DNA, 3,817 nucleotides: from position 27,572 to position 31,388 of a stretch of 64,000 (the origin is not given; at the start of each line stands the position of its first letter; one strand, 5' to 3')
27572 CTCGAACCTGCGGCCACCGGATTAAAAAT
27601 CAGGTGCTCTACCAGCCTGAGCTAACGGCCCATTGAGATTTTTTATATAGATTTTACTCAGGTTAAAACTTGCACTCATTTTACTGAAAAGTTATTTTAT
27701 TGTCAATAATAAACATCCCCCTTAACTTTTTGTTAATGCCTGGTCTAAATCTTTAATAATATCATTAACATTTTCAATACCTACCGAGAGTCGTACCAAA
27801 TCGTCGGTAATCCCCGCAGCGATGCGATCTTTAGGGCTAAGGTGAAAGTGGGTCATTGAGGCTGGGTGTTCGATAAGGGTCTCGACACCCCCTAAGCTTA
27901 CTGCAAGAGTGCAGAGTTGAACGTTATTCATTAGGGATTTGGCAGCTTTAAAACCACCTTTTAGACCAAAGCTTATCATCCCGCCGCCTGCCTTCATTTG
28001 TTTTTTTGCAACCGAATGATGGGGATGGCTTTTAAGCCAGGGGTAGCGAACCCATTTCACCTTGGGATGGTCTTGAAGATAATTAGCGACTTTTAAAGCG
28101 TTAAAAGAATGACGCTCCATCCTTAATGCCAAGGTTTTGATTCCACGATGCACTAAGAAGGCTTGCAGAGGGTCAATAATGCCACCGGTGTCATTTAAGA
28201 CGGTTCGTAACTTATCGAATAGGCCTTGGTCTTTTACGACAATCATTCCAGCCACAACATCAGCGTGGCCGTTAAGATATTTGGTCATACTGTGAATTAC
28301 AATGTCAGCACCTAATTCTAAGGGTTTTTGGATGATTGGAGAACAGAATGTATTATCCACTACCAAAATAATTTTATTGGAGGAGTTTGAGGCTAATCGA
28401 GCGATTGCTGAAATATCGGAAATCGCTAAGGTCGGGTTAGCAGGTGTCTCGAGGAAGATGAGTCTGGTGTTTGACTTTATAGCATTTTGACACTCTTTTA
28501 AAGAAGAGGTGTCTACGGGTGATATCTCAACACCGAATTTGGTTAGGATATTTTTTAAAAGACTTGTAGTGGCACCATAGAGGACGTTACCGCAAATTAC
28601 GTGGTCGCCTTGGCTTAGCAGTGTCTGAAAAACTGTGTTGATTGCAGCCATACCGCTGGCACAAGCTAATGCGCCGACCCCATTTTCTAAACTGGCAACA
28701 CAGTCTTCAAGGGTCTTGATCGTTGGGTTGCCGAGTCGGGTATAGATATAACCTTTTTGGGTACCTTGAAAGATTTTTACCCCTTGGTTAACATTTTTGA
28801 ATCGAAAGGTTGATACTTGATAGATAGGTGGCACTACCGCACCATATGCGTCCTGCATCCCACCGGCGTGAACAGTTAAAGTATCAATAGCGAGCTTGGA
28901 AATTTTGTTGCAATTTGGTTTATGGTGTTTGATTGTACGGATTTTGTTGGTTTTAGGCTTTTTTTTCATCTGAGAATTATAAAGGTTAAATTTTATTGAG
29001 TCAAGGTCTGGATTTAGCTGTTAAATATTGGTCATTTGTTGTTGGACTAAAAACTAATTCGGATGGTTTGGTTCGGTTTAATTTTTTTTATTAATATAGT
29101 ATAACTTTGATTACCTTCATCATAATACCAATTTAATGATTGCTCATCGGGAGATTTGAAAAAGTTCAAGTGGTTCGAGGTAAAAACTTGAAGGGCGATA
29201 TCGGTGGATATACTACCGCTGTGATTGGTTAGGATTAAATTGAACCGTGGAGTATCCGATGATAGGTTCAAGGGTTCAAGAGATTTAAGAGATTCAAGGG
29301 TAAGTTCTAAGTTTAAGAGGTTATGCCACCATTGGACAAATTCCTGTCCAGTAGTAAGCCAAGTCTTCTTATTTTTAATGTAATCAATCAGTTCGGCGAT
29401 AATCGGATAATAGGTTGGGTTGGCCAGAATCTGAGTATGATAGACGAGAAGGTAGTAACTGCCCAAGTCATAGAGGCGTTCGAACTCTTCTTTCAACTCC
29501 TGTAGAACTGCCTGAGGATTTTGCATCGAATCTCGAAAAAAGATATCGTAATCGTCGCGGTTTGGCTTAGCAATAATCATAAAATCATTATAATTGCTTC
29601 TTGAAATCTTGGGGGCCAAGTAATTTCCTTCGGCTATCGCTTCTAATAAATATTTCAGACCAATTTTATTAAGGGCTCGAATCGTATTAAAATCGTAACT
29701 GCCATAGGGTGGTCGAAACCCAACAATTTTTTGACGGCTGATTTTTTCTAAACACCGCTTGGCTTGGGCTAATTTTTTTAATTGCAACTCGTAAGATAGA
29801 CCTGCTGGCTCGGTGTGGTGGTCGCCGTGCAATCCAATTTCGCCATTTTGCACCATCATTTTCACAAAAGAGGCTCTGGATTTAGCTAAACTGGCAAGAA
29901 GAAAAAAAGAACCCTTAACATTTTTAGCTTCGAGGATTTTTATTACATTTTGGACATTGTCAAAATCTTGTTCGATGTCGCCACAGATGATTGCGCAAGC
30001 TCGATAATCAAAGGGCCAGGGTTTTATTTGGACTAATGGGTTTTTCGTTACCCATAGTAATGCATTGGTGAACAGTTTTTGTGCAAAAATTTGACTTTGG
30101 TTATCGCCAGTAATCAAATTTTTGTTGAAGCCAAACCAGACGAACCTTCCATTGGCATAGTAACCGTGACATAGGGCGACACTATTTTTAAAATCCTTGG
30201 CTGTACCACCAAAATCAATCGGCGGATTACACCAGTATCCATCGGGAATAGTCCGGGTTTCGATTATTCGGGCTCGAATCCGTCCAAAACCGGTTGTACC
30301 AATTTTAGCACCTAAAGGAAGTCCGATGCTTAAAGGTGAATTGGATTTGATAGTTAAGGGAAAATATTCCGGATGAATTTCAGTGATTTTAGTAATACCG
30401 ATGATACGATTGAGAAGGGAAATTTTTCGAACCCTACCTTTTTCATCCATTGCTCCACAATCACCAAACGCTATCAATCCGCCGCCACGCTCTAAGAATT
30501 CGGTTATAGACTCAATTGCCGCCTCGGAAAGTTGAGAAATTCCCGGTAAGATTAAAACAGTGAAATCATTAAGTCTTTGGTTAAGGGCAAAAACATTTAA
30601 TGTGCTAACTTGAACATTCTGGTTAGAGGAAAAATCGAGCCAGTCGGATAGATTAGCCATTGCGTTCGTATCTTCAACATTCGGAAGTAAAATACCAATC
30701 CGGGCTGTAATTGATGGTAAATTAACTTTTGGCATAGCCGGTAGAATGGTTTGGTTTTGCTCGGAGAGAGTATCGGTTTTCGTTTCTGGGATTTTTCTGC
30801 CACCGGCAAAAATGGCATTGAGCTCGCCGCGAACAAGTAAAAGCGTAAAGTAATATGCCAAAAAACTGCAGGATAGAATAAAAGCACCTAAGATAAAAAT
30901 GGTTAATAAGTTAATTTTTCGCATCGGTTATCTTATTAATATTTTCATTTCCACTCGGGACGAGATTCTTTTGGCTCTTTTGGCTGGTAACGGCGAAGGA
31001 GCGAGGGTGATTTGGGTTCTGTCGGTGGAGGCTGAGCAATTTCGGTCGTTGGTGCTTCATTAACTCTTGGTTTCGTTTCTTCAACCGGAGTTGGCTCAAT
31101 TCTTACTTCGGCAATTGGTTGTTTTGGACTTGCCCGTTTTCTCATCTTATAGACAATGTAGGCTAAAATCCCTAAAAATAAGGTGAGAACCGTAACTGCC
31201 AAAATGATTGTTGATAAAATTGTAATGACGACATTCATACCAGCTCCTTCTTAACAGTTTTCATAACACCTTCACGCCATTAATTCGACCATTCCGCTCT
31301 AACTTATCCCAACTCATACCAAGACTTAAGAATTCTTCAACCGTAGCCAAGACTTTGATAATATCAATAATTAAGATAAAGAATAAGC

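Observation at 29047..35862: PNAG-like exopolysaccharide operon (pgaA/C/small TM/pgaB-like) headed by a KaiC-like ATPase fused to a degenerate GGDEF domain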

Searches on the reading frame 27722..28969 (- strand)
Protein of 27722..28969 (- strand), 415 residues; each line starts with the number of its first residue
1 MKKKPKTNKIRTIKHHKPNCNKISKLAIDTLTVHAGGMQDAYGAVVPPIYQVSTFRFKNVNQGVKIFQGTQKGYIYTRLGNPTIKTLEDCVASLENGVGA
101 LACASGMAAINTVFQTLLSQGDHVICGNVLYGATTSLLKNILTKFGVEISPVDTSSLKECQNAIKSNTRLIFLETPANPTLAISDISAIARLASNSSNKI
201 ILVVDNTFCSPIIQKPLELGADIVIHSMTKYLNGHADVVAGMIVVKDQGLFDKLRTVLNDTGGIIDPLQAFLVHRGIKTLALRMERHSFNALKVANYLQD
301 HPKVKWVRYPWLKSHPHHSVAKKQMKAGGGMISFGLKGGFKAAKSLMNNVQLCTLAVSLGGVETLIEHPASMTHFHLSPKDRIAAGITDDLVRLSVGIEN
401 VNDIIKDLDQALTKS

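Call 4: search_protein_families(library=pfam, proteins=[window:27722-28969:-], max_evalue=0.1)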
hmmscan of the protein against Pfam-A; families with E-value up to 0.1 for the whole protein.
window:27722-28969:- (415 aa): 5 families
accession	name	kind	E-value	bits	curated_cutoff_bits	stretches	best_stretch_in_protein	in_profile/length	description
PF01053.26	Cys_Met_Meta_PP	-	3.6e-153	510.1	27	1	29-412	1-380/381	Cys/Met metabolism PLP-dependent enzyme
PF06838.17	Met_gamma_lyase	-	1e-08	34.6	24.2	1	57-247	34-240/405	Methionine gamma-lyase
PF00155.27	Aminotran_1_2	-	7.1e-05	22.6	19.7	1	81-208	40-188/361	Aminotransferase class I and II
PF00266.25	Aminotran_5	-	0.00013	21.5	21.5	1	107-230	71-201/371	Aminotransferase class-V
PF02347.22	GDC-P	-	0.0016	17.8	26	1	92-227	130-255/429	Glycine cleavage system P-protein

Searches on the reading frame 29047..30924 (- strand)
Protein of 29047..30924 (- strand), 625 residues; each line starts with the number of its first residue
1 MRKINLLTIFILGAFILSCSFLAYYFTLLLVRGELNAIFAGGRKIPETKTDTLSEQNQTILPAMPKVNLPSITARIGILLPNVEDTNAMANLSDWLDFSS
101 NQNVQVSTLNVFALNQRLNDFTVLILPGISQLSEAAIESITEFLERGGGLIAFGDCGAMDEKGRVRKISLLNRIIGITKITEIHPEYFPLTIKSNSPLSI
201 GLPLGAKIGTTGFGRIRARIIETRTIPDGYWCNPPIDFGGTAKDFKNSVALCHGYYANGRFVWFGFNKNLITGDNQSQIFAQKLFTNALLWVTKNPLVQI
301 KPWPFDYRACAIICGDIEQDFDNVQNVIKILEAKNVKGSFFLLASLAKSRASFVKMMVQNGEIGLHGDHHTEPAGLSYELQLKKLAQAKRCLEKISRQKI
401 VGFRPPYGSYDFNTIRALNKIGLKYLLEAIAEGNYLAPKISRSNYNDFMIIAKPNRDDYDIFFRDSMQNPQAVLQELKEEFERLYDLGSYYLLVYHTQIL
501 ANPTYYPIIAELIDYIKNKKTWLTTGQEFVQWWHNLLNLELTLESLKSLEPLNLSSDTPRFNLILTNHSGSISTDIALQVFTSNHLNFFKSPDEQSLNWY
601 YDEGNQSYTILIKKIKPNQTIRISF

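Call 4: search_protein_families(library=pfam, proteins=[window:29047-30924:-], max_evalue=0.1)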
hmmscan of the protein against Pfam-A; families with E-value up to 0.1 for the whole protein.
window:29047-30924:- (625 aa): 5 families
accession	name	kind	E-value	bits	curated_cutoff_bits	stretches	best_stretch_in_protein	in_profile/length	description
PF01522.26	Polysacc_deac_1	-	1.3e-19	70.8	23.1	1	322-425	19-123/124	Polysaccharide deacetylase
PF10096.14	DUF2334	-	0.00026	21.1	26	1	350-499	52-190/203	Uncharacterized protein conserved in bacteria (DUF2334)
PF08532.16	Glyco_hydro_42M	-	0.00026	21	25.8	1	81-168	21-105/207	Beta-galactosidase trimerisation domain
PF09822.16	ABC_transp_aux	-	0.00028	20.7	34.7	1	104-160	29-86/288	ABC-type uncharacterized transport system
PF13709.12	DUF4159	-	0.0025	17.8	25.9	1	86-183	17-114/202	Domain of unknown function (DUF4159)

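Call 5: search_protein_families(library=ncbifam, proteins=[window:29047-30924:-], max_evalue=0.1)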
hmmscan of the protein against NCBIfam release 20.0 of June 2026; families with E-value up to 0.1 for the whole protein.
window:29047-30924:- (625 aa): 9 families
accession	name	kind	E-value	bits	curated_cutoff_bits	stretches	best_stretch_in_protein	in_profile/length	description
TIGR02764.1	spore_ybaN_pdaB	equivalog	2.1e-16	60.2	237.4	1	316-426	13-124/191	polysaccharide deacetylase family sporulation protein PdaB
TIGR02884.1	spore_pdaA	equivalog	1.5e-10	41.2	298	1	324-451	52-181/224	delta-lactam-biosynthetic de-N-acetylase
TIGR02873.1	spore_ylxY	hypoth_equivalog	1.5e-10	40.8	391.5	1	323-429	99-206/268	probable sporulation protein, polysaccharide deacetylase family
TIGR03006.1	pepcterm_polyde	equivalog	2.7e-10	39.9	276.2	1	322-419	34-132/272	XrtA system polysaccharide deacetylase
TIGR04243.1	nodulat_NodB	equivalog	2.8e-08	33.5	240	1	325-440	18-135/197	chitooligosaccharide deacetylase NodB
NF045821.1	PgAcgDacpgdA1_Bac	equivalog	1.5e-06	27.3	400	1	319-413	98-193/282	peptidoglycan-N-acetylglucosamine deacetylase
NF045822.1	PgAcgDacpgdA2_Bac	equivalog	0.011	15.1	400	1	325-410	85-171/274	peptidoglycan-N-acetylglucosamine deacetylase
NF045820.1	PgAcgDacpgdA_Strep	equivalog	0.025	13.4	800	1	324-410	283-370/463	peptidoglycan-N-acetylglucosamine deacetylase PgdA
TIGR01993.1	Pyr-5-nucltdase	equivalog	0.097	12.5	142.9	0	388-471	89-158/183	pyrimidine 5'-nucleotidase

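Call 20: search_solved_structures(query=window:29047-30924:-, max_evalue=0.01, show_alignments=1)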
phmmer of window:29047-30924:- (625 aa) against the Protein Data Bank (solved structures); distinct sequences matched with E-value up to 0.01: 16.
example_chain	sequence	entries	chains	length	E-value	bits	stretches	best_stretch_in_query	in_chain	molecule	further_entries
7y51_A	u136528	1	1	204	2.3e-11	45.9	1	325-443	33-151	Predicted xylanase/chitin deacetylase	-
7fbw_A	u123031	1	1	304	6.2e-11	44.5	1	325-441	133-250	Predicted xylanase/chitin deacetylase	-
6hm9_A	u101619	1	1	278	5e-08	34.9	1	324-418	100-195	Putative polysaccharide deacetylase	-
6hpa_A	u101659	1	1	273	2.5e-07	32.6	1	322-418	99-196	Putative polysaccharide deacetylase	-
7bkf_A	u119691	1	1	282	4e-07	31.9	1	324-418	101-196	Putative polysaccharide deacetylase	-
7bly_A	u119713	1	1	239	3.5e-05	25.5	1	327-449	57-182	Aspergillus niger contig An12c0130, genomic contig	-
1z7a_A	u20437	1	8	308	0.00025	22.7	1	324-535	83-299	conserved hypothetical protein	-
6h8l_A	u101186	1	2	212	0.00044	21.9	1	334-411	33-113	Peptidoglycan-N-acetylmuramic acid deacetylase PdaC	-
6h8n_A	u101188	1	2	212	0.00048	21.8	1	334-411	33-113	Peptidoglycan-N-acetylmuramic acid deacetylase PdaC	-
3rxz_A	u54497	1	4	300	0.00072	21.2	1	324-427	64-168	Polysaccharide deacetylase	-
5o6y_A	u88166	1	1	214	0.00081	21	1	309-415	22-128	Peptidoglycan N-acetylglucosamine deacetylase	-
1ny1_A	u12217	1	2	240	0.0025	19.4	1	325-432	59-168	Probable polysaccharide deacetylase pdaA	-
1w1a_1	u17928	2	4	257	0.0029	19.2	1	325-432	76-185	PROBABLE POLYSACCHARIDE DEACETYLASE PDAA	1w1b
4m1b_A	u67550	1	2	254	0.0031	19.1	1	327-423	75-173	Polysaccharide deacetylase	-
1w17_A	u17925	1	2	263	0.0031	19.1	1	325-432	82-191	PROBABLE POLYSACCHARIDE DEACETYLASE PDAA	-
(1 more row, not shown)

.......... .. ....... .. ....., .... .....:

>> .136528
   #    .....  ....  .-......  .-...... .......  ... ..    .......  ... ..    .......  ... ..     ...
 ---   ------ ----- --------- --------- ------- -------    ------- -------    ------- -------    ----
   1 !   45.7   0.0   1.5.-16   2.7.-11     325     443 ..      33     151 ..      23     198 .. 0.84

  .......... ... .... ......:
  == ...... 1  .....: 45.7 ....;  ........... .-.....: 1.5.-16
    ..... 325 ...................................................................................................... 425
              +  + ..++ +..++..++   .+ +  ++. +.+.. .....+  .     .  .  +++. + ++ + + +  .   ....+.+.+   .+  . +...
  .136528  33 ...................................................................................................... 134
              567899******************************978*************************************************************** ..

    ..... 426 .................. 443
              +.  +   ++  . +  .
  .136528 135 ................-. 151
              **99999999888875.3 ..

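Call 78: find_related_loci(query=A5, collection=metagenome_contigs, flank=10000)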
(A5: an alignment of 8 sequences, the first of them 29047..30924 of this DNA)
Query A5 (625 aa) in metagenome_contigs; peptide patterns used: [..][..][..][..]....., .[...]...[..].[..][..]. (x = any residue, [..] = any of these).
315 stretches matched a pattern; 31 encode a relative of the query (tblastn E <= 1e-3); 31 distinct loci.
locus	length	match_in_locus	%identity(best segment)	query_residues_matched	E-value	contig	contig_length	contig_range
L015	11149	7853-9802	48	4-625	0e+0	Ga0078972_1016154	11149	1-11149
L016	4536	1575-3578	45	3-622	2e-180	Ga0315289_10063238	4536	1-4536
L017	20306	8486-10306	43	2-624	7e-154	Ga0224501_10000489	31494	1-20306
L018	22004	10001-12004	44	3-622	7e-175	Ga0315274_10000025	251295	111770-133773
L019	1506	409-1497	45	2-371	8e-102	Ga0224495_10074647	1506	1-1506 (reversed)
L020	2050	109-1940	43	3-625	2e-136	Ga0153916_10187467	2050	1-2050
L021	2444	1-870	44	326-624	3e-77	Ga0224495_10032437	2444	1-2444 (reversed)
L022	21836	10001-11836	25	3-620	1e-61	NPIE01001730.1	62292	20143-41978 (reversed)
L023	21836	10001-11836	25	3-620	3e-60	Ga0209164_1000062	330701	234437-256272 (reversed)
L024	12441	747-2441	26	3-565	2e-57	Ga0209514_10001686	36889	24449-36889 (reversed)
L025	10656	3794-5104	28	121-545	1e-57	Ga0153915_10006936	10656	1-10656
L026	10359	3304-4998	26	3-565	1e-57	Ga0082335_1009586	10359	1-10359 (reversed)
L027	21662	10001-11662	28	3-560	2e-56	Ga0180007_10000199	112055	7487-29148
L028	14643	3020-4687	25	3-560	2e-55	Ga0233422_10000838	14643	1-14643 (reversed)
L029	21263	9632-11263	25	3-545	3e-52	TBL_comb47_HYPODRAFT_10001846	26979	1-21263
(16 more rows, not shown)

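Call 86: search_protein_families(library=pfam, proteins=[L022:4855-7764:+, L027:3283-6378:+, L022:9483-9977:+, L022:9971-11875:+, L022:8026-9468:+], max_evalue=0.01)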
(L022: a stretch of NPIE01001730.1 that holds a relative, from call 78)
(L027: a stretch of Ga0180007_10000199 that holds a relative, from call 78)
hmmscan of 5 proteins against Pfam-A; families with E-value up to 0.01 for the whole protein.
L022:4855-7764:+ (970 aa): 18 families
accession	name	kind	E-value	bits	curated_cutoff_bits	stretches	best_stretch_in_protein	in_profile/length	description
PF14559.12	TPR_19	-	4.6e-34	117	25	4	429-487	6-64/68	Tetratricopeptide repeat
PF13428.12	TPR_14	-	5e-25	85.9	23.5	1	574-612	5-43/44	Tetratricopeptide repeat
PF13432.12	TPR_16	-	1.1e-23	83.7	32.7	2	507-565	1-59/65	Tetratricopeptide repeat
PF07719.23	TPR_2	-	7.2e-23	79.2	27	1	60-92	1-33/34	Tetratricopeptide repeat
PF00515.34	TPR_1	-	9.9e-18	63.6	27.8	1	60-92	1-33/34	Tetratricopeptide repeat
PF12895.13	ANAPC3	-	8.9e-15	55.2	27.2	0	360-438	4-80/82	Anaphase-promoting complex, cyclosome, subunit 3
PF13181.12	TPR_8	-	1e-13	50.6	25.7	0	60-93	1-34/34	Tetratricopeptide repeat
PF23914.1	TPR_CcmH_CycH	-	1.1e-12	48.6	42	1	371-481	42-154/158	Cytochrome c-type biogenesis protein H TPR domain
PF14561.12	TPR_20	-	5.8e-12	46.2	25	0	268-310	14-56/90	Tetratricopeptide repeat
PF13424.12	TPR_12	-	2.2e-10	41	30.1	0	430-477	19-74/77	Tetratricopeptide repeat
PF13431.12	TPR_17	-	5.5e-10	39.2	24.4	0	369-398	3-32/34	Tetratricopeptide repeat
PF13371.12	TPR_9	-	2.5e-09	37.5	35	1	427-492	8-73/73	Tetratricopeptide repeat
PF24575.1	TPR_Slam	-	4.4e-08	33.9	35.2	0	484-556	28-100/104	Surface lipoprotein assembly modifier, N-terminal TPR repeats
PF25063.1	ARM_TT21_C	-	8e-08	32.8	35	0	33-93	102-162/209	Tetratricopeptide repeat protein 21 C-terminal ARM domain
PF13414.12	TPR_11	-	5.6e-07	29.6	26.8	0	36-72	4-40/42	TPR repeat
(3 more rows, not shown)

L027:3283-6378:+ (1032 aa): 15 families
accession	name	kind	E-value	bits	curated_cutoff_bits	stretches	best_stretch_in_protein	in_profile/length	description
PF14559.12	TPR_19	-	7.5e-30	103.5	25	3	662-711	6-55/68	Tetratricopeptide repeat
PF13428.12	TPR_14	-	3.7e-22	77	23.5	0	164-205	2-43/44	Tetratricopeptide repeat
PF23914.1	TPR_CcmH_CycH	-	3.5e-18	66.4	42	1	460-552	57-149/158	Cytochrome c-type biogenesis protein H TPR domain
PF13432.12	TPR_16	-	7.8e-17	61.8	32.7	1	652-708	2-58/65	Tetratricopeptide repeat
PF07719.23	TPR_2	-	2e-12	46.6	27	0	615-644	2-31/34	Tetratricopeptide repeat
PF12895.13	ANAPC3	-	1.5e-08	35.2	27.2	0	606-671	15-80/82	Anaphase-promoting complex, cyclosome, subunit 3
PF25063.1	ARM_TT21_C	-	7.9e-08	32.9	35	0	32-89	102-159/209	Tetratricopeptide repeat protein 21 C-terminal ARM domain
PF13174.12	TPR_6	-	3.9e-07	30.7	26.3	0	650-679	3-32/33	Tetratricopeptide repeat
PF14561.12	TPR_20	-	2.4e-06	28.2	25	0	271-307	13-50/90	Tetratricopeptide repeat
PF20225.4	DUF6584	-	0.00015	22.3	27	0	648-699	4-55/171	Family of unknown function (DUF6584)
PF13424.12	TPR_12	-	0.00036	21.1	30.1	0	654-708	10-72/77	Tetratricopeptide repeat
PF14853.12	Fis1_TPR_C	-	0.0007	20.2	25.3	0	396-420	14-38/53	Fis1 C-terminal tetratricopeptide repeat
PF13176.12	TPR_7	-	0.0008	19.8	27.9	0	621-643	6-28/36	Tetratricopeptide repeat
PF16918.11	PknG_TPR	-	0.0019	17.5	27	0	643-709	90-156/340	Protein kinase G tetratricopeptide repeat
PF22860.2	DUF7017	-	0.0054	17.2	27.5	0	389-482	7-100/141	Domain of unknown function (DUF7017)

L022:9483-9977:+ (165 aa): 0 families

L022:9971-11875:+ (635 aa): 4 families
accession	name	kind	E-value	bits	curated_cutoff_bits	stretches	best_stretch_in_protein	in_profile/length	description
PF01522.26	Polysacc_deac_1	-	1.5e-06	28.6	23.1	1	323-434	18-123/124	Polysaccharide deacetylase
PF08532.16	Glyco_hydro_42M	-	0.0012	18.8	25.8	1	60-162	7-103/207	Beta-galactosidase trimerisation domain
PF23355.1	IFT52_GIFT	-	0.0039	16.8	27.2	1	119-178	46-104/246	IFT52 GIFT domain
PF06283.17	ThuA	-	0.0051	17.5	33.4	0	121-265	53-183/209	Trehalose utilisation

L022:8026-9468:+ (481 aa): 7 families
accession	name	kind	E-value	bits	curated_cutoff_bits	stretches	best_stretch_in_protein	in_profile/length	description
PF00535.33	Glycos_transf_2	-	5.5e-33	114.7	23.3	1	109-278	1-165/168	Glycosyl transferase family 2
PF13641.12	Glyco_tranf_2_3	-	4.2e-30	105.9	27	1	108-334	3-230/230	Glycosyltransferase like family 2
PF13632.12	Glyco_trans_2_3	-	3.5e-26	92.7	27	1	194-396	1-197/198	Glycosyl transferase family group 2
PF13506.12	Glyco_transf_21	-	7.8e-10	38.9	21.7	1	176-333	13-174/174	Glycosyl transferase family 21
PF10111.15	Glyco_tranf_2_2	-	4.2e-07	30.2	27.3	1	109-210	1-100/276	Glycosyltransferase like family 2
PF03142.21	Chitin_synth_2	-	5.5e-06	25.7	27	1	186-281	196-293/527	Chitin synthase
PF20990.2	DUF2207_C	-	0.00036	20.7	33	1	2-82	106-187/247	Predicted membrane protein (DUF2207) C-terminal domain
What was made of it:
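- On Pga-type PNAG system: The N-terminal domain is GATase1/ThuA-like (calls 4, 86).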

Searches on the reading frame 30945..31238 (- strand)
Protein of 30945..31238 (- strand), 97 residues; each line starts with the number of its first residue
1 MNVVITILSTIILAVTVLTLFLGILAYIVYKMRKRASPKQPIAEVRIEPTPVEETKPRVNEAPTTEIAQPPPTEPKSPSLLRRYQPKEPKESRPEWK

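Call 4: search_protein_families(library=pfam, proteins=[window:30945-31238:-], max_evalue=0.1)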
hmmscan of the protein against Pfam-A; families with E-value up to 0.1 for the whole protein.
window:30945-31238:- (97 aa): 3 families
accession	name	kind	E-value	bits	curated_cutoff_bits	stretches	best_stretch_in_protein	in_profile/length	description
PF06682.17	SARAF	-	0.0075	16.4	30.8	1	15-85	162-231/333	SOCE-associated regulatory factor of calcium homoeostasis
PF15050.11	SCIMP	-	0.013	16.3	27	1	11-94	10-93/132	SCIMP protein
PF07666.16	MpPF26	-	0.016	15.7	37.2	1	2-41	1-41/75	M penetrans paralogue family 26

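Call 5: search_protein_families(library=ncbifam, proteins=[window:30945-31238:-], max_evalue=0.1)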
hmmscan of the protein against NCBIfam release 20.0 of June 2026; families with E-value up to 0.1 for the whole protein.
window:30945-31238:- (97 aa): 3 families
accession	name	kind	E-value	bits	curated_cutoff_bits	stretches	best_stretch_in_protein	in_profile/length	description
TIGR01195.1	oadG_fam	subfamily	0.0017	18.8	36.05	1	5-51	5-50/84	sodium pump decarboxylases, gamma subunit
TIGR02794.1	tolA_full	equivalog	0.026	13.8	59.45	1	10-89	3-85/362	cell envelope integrity protein TolA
TIGR02866.1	CoxB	equivalog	0.05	13.1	147.7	1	7-41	13-47/202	cytochrome c oxidase subunit II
